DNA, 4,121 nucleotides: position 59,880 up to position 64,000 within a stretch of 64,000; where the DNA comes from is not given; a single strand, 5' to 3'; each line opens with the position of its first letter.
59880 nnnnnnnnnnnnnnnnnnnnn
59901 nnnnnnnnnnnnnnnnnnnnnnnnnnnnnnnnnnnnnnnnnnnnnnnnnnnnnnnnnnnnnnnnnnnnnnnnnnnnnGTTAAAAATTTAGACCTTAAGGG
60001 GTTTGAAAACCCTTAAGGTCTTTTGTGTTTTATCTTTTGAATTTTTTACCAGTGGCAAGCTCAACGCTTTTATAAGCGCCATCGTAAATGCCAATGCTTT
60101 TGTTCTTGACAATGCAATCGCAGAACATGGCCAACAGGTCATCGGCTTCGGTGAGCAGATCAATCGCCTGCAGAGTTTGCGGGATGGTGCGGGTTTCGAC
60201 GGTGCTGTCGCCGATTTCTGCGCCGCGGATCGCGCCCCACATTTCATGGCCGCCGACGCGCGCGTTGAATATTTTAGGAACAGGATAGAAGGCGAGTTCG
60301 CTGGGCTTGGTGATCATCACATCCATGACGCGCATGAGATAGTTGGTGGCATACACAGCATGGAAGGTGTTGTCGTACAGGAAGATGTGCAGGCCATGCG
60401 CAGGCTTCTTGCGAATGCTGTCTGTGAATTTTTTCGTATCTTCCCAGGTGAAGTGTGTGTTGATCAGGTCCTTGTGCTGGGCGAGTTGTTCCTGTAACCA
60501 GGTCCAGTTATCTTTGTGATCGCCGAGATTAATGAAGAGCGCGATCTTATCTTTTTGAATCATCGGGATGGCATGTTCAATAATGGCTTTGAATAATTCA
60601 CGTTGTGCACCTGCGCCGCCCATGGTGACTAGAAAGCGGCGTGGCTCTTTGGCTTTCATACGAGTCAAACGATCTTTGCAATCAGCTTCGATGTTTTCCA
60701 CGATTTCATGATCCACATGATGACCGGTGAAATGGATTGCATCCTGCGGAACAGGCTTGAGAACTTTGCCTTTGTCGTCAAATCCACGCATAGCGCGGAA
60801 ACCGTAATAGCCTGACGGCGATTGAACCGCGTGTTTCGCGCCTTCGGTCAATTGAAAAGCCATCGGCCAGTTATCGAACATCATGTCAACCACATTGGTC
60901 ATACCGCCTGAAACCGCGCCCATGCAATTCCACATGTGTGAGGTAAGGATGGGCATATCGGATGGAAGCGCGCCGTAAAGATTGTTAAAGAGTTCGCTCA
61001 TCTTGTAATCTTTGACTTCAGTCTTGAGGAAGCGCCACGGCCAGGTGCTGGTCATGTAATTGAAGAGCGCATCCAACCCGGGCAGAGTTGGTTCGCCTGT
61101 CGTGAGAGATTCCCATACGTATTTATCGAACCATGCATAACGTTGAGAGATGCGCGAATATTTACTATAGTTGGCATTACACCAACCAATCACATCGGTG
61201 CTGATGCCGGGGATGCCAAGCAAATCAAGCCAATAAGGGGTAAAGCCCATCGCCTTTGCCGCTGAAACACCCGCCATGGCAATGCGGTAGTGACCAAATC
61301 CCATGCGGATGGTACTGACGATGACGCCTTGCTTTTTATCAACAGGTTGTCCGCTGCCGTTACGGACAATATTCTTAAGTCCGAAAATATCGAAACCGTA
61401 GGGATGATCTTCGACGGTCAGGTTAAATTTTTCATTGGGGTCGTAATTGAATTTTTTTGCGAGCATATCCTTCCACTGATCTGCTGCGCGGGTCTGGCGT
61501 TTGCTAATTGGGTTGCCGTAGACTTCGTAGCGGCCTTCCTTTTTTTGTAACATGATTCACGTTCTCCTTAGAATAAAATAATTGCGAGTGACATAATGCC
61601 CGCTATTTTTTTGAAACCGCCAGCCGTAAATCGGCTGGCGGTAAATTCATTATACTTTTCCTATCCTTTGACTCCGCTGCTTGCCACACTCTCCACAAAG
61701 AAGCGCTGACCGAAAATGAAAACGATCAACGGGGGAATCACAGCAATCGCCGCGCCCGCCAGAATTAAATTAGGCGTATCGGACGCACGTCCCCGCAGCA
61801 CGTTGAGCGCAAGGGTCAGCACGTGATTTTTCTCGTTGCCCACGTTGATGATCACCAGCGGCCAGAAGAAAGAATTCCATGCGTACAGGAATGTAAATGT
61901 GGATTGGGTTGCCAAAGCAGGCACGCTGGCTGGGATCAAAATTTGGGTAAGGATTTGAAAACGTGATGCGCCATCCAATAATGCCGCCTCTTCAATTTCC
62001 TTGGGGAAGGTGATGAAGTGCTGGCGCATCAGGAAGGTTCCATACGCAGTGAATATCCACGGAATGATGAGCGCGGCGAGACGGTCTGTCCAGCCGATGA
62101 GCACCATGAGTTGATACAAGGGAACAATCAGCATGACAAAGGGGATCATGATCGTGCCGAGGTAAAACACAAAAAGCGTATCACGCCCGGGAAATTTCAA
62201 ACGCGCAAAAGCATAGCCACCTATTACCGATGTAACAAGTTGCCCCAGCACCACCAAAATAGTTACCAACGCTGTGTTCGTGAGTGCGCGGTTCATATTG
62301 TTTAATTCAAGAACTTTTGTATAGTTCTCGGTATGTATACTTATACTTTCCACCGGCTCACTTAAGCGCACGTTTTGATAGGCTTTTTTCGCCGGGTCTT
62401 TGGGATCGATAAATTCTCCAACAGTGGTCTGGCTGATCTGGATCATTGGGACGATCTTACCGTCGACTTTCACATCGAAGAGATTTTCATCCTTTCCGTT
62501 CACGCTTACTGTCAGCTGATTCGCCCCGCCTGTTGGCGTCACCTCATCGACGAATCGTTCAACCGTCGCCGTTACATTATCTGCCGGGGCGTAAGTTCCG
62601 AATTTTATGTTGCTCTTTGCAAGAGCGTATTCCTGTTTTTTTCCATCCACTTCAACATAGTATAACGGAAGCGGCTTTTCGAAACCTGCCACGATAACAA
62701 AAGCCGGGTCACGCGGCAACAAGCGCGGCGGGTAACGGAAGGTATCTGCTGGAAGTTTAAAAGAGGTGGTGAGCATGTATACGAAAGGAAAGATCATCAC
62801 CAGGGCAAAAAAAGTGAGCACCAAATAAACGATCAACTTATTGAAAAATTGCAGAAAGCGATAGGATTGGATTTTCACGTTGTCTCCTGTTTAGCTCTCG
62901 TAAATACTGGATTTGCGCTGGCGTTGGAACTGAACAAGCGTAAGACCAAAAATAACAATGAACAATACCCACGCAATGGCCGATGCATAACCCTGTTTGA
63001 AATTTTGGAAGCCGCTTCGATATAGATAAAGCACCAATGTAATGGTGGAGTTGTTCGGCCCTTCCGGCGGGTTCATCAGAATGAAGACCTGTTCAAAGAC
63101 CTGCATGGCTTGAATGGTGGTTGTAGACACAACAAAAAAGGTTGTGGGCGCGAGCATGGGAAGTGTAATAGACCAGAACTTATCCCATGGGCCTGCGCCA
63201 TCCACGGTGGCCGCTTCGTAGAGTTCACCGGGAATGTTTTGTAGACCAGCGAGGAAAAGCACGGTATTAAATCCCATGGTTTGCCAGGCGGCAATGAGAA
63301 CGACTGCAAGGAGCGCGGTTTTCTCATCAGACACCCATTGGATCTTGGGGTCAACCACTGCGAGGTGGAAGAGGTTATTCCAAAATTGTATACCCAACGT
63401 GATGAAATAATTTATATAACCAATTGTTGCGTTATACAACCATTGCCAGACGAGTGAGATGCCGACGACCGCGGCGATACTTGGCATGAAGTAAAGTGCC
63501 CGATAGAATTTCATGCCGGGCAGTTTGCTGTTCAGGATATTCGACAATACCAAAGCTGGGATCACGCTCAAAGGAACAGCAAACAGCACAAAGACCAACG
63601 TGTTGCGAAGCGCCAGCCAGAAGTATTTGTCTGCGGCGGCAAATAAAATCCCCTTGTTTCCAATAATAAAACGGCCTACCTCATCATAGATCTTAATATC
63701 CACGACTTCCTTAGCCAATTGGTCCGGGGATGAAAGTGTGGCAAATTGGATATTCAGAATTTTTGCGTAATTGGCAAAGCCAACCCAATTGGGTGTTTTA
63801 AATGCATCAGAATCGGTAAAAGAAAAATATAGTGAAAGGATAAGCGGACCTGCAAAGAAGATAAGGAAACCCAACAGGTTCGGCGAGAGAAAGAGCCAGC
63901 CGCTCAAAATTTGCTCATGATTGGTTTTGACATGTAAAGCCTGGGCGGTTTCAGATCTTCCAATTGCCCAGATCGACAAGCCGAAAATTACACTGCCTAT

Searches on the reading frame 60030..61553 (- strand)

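Call 63: search_protein_families(library=pfam, proteins=[window:60030-61553:-], max_evalue=0.00001)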
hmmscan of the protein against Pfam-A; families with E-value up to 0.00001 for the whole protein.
window:60030-61553:- (507 aa): 2 families
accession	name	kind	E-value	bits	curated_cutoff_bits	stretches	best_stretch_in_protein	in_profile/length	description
PF22053.2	DUF6938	-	3.8e-101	338.1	27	1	268-501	1-236/236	Domain of unknown function (DUF6938)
PF22052.2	DUF6937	-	3.6e-88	295.2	27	1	11-253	2-227/228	Domain of unknown function (DUF6937)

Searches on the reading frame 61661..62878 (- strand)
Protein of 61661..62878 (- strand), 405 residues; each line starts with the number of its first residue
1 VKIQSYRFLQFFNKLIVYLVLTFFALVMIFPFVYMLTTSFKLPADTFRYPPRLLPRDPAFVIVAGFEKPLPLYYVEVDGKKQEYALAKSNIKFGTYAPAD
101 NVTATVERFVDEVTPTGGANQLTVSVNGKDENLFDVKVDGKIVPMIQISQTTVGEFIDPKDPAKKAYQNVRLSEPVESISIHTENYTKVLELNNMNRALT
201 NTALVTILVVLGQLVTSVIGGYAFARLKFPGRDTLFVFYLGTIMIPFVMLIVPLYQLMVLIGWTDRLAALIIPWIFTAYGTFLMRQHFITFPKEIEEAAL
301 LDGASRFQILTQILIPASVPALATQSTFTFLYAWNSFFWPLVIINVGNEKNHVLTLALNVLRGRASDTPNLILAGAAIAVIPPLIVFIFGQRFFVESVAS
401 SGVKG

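Call 63: search_protein_families(library=pfam, proteins=[window:61661-62878:-], max_evalue=0.00001)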
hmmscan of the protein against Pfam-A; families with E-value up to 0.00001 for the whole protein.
window:61661-62878:- (405 aa): 1 family
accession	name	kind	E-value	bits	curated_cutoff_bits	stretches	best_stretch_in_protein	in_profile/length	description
PF00528.27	BPD_transp_1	-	7.6e-16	58.8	26.4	1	218-396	2-180/184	Binding-protein-dependent transport system inner membrane component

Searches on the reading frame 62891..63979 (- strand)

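Call 63: search_protein_families(library=pfam, proteins=[window:62891-63979:-], max_evalue=0.00001)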
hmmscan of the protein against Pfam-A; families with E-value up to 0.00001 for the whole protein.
window:62891-63979:- (362 aa): 1 family
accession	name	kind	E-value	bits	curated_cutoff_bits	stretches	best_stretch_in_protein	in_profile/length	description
PF00528.27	BPD_transp_1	-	3.8e-11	43.5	26.4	1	160-349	25-172/184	Binding-protein-dependent transport system inner membrane component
